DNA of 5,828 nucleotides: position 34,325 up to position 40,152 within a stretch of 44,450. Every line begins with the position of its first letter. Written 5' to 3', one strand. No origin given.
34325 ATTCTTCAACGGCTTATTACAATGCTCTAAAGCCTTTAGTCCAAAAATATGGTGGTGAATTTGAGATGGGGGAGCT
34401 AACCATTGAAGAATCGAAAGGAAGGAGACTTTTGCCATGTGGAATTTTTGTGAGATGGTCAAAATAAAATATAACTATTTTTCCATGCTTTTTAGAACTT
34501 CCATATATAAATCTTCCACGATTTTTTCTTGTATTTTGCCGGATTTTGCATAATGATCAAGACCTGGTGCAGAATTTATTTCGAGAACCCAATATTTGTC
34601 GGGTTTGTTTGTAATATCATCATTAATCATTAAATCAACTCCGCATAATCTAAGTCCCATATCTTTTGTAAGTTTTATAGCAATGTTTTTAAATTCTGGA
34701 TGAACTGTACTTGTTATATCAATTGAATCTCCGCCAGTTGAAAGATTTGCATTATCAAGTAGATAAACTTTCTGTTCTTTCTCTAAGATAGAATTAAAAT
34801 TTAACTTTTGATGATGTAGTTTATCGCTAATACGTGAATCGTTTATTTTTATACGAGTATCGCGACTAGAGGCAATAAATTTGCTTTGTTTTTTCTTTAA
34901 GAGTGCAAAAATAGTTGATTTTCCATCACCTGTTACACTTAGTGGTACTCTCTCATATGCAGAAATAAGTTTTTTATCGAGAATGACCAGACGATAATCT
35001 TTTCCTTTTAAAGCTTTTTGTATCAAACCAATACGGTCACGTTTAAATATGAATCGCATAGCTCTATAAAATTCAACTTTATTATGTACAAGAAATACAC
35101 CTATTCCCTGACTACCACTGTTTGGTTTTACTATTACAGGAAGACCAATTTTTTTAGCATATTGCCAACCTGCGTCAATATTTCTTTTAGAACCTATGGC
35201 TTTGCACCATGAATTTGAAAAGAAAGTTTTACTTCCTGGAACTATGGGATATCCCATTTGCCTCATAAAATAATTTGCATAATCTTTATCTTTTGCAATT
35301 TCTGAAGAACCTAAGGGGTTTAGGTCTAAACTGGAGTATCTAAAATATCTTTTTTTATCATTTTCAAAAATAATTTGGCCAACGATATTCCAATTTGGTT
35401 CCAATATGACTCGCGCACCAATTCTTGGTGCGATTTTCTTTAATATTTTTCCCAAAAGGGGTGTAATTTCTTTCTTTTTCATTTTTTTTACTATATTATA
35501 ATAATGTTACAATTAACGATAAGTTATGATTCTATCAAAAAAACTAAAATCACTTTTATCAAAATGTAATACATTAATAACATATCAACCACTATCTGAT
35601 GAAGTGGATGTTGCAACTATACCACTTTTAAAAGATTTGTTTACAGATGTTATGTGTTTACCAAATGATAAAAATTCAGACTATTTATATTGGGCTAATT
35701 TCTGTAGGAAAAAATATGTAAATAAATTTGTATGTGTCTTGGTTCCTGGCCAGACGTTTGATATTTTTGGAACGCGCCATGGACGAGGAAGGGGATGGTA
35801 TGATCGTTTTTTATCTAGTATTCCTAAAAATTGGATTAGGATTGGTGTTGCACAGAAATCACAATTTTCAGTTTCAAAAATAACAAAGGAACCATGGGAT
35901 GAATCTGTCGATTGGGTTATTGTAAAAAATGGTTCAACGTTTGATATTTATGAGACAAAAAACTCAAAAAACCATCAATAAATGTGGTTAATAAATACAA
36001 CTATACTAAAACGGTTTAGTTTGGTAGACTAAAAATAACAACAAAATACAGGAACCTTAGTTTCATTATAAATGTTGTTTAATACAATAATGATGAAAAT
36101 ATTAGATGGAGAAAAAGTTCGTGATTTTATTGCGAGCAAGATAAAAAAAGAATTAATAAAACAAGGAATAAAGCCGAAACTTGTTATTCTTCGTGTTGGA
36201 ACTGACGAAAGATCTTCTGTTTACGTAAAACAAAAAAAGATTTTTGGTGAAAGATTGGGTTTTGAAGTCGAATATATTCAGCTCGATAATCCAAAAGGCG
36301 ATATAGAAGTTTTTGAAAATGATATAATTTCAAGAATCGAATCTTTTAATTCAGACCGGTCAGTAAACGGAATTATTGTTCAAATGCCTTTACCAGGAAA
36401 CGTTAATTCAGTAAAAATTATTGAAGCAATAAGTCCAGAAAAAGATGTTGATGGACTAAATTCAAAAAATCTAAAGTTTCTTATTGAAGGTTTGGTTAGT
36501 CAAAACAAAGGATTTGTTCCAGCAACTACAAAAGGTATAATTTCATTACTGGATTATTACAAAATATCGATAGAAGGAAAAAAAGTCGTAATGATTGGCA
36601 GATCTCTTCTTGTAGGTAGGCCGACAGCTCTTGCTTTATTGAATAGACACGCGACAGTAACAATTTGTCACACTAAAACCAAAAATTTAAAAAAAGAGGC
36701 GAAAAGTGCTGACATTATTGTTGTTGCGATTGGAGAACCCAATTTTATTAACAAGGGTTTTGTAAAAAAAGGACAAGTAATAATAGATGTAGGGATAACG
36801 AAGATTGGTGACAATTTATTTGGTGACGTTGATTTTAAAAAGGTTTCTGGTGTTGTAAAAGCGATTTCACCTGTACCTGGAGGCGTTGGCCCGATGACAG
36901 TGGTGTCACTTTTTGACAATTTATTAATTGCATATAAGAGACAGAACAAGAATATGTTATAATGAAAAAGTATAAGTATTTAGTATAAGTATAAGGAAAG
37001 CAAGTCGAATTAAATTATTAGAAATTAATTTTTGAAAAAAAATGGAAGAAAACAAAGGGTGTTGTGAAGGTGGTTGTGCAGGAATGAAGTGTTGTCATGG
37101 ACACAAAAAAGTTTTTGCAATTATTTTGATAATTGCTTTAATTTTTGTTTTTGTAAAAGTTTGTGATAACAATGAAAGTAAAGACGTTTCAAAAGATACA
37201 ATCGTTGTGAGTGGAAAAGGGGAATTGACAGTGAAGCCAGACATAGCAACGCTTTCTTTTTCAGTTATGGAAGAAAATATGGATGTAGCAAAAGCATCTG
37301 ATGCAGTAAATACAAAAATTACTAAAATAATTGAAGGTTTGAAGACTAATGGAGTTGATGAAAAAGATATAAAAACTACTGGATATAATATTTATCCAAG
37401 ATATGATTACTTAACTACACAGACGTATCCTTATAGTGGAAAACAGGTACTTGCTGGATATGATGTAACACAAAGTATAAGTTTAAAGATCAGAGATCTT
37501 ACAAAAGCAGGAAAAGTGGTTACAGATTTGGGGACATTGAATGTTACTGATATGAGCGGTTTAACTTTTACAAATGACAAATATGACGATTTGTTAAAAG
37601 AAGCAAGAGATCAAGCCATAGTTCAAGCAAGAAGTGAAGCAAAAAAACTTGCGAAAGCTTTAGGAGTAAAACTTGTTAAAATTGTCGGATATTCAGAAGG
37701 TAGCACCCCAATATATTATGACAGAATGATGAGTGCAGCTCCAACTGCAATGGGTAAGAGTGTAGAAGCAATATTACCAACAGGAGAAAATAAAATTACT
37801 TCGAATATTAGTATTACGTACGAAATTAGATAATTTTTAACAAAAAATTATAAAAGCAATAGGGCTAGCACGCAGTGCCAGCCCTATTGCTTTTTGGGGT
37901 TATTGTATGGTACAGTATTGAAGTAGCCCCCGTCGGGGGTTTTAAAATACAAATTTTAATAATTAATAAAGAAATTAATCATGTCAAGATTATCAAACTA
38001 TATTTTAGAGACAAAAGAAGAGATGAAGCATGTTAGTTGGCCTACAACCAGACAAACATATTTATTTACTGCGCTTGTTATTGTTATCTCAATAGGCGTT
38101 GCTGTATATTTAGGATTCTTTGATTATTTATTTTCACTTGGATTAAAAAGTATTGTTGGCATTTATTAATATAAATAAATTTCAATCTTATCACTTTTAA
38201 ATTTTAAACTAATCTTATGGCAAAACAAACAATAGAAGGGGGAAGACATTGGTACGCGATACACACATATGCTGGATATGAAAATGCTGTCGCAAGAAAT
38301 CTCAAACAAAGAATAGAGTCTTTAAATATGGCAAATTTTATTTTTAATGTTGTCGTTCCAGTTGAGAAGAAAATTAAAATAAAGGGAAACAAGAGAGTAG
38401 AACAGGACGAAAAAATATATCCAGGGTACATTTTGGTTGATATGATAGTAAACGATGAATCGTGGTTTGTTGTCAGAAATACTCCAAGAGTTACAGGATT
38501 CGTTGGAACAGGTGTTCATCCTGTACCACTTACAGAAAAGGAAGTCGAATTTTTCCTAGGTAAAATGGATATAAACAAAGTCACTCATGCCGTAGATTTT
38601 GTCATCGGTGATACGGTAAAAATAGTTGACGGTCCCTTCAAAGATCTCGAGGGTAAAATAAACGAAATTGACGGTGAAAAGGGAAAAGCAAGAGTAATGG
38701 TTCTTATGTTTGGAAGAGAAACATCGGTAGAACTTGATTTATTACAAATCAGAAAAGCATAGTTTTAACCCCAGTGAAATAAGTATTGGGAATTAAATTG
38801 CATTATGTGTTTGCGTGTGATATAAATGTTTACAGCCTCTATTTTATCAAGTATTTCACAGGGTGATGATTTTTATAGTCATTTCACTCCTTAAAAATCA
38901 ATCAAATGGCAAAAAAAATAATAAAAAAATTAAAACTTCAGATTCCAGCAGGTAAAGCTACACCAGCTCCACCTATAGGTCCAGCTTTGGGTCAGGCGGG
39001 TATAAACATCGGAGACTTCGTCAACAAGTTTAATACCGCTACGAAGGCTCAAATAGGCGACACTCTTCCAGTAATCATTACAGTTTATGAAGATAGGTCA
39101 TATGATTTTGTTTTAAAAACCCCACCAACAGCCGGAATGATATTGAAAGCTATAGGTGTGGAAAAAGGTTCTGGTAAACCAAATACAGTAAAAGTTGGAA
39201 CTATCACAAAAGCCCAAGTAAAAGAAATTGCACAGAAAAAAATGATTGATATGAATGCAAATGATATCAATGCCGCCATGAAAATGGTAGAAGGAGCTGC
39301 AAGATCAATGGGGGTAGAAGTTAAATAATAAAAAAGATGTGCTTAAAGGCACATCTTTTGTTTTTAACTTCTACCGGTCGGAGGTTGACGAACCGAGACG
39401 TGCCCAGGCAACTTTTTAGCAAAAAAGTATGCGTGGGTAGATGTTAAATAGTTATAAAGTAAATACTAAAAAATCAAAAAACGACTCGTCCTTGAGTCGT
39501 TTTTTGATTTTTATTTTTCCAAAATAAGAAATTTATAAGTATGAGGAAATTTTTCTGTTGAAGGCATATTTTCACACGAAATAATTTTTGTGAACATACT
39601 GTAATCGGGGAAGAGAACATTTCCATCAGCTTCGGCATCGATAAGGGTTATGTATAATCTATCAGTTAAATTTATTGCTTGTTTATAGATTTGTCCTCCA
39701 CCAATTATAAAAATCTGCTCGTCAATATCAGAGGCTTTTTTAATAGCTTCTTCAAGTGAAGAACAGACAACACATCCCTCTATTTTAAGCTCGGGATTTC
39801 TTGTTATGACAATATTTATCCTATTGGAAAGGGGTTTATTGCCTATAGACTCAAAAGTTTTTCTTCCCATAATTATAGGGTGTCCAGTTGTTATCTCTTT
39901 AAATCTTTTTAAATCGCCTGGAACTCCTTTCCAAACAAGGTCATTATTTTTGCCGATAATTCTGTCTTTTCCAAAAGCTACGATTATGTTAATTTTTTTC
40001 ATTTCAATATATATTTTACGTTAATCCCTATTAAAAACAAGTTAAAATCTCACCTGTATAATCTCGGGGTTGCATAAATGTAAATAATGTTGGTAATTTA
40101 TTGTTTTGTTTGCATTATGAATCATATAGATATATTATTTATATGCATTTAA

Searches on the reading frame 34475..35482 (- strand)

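Call 6: search_protein_families(library=pfam, proteins=[window:34475-35482:-], max_evalue=0.01)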
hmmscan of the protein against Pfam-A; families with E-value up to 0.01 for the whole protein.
window:34475-35482:- (335 aa): 8 families
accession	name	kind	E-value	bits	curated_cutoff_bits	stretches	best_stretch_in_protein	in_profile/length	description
PF08443.16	RimK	-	1.3e-15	57.9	21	2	245-318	114-179/188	RimK-like ATP-grasp domain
PF07478.18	Dala_Dala_lig_C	-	1.7e-10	41.2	24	1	106-172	29-95/204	D-ala D-ala ligase C-terminus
PF02655.19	ATP-grasp_3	-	1.4e-06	28.9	23.2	0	114-168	32-79/160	ATP-grasp domain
PF02786.22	CPSase_L_D2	-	3.4e-05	23.9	19.8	1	65-143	1-68/211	Carbamoyl-phosphate synthase L chain, ATP binding domain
PF03133.20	TTL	-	0.00015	21.5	20.1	0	278-331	236-281/292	Tubulin-tyrosine ligase family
PF05770.16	Ins134_P3_kin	-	0.00021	21.3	23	1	236-310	114-187/201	Inositol 1,3,4-trisphosphate 5/6-kinase ATP-grasp domain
PF14398.11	ATPgrasp_YheCD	-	0.00026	20.8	26.8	0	267-322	192-245/255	YheC/D like ATP-grasp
PF13535.11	ATP-grasp_4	-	0.0078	16.3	27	0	113-146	2-35/160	ATP-grasp domain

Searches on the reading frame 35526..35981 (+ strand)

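Call 49: search_protein_families(library=pfam, proteins=[window:35526-35981:+], max_evalue=0.001)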
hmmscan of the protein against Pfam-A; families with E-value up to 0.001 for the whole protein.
window:35526-35981:+ (151 aa): 1 family
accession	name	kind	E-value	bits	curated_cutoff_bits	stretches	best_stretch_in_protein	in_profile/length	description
PF01812.26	5-FTHF_cyc-lig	-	8.9e-13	49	27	1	62-133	112-185/186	5-formyltetrahydrofolate cyclo-ligase family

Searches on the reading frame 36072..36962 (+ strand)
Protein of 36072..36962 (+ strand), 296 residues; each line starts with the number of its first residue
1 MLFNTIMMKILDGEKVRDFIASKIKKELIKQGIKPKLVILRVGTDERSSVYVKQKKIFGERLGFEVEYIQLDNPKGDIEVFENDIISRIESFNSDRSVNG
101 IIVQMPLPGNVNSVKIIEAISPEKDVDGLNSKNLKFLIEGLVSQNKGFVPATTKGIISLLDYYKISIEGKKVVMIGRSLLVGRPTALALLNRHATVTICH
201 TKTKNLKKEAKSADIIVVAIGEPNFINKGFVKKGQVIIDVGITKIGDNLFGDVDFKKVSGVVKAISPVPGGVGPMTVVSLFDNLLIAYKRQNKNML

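Call 49: search_protein_families(library=pfam, proteins=[window:36072-36962:+], max_evalue=0.001)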
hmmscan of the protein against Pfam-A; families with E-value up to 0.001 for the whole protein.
window:36072-36962:+ (296 aa): 2 families
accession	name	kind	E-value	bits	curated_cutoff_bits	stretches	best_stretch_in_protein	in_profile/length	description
PF02882.25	THF_DHG_CYH_C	-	2.4e-59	199.7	27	1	140-291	7-159/160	Tetrahydrofolate dehydrogenase/cyclohydrolase, NAD(P)-binding domain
PF00763.28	THF_DHG_CYH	-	3.3e-28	98.7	32.8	1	11-127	1-115/115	Tetrahydrofolate dehydrogenase/cyclohydrolase, catalytic domain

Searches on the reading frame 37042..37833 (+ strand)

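Call 49: search_protein_families(library=pfam, proteins=[window:37042-37833:+], max_evalue=0.001)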
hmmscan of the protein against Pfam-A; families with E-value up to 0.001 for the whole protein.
window:37042-37833:+ (263 aa): 1 family
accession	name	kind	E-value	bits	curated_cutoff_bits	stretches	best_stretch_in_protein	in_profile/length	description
PF04402.19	SIMPL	-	7.4e-48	164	25.2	1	54-260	1-205/205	Protein of unknown function (DUF541)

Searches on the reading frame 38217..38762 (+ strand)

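Call 49: search_protein_families(library=pfam, proteins=[window:38217-38762:+], max_evalue=0.001)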
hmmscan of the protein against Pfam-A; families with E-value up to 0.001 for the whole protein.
window:38217-38762:+ (181 aa): 3 families
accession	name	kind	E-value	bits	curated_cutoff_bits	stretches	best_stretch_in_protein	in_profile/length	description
PF02357.24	NusG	-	2.2e-27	95.8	22.2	1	11-113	2-92/93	Transcription termination factor nusG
PF00467.35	KOW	-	4.7e-08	33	22.3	1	131-161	2-30/32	KOW motif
PF23291.1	KOW4_SPT5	-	0.0009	19.6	27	0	130-151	11-32/55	Transcription elongation factor SPT5, fourth KOW domain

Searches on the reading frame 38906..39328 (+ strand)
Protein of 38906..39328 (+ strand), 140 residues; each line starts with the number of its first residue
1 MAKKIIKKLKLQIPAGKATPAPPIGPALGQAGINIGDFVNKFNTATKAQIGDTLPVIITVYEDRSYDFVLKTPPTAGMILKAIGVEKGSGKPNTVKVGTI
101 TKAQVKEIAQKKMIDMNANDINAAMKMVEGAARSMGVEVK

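Call 49: search_protein_families(library=pfam, proteins=[window:38906-39328:+], max_evalue=0.001)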
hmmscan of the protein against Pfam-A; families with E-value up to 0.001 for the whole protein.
window:38906-39328:+ (140 aa): 2 families
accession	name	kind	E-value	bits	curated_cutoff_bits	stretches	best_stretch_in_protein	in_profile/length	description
PF00298.24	Ribosomal_L11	-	9.9e-27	93.6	21.4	1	71-139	1-69/69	Ribosomal protein L11, RNA binding domain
PF03946.19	Ribosomal_L11_N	-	1.8e-26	92.1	32.9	1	9-66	1-58/58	Ribosomal protein L11, N-terminal domain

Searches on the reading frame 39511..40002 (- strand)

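Call 49: search_protein_families(library=pfam, proteins=[window:39511-40002:-], max_evalue=0.001)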
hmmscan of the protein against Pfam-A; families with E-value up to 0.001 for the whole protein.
window:39511-40002:- (163 aa): 1 family
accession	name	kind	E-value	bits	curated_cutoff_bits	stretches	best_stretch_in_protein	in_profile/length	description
PF00186.24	DHFR_1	-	5.6e-51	172.8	25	1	4-163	2-159/159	Dihydrofolate reductase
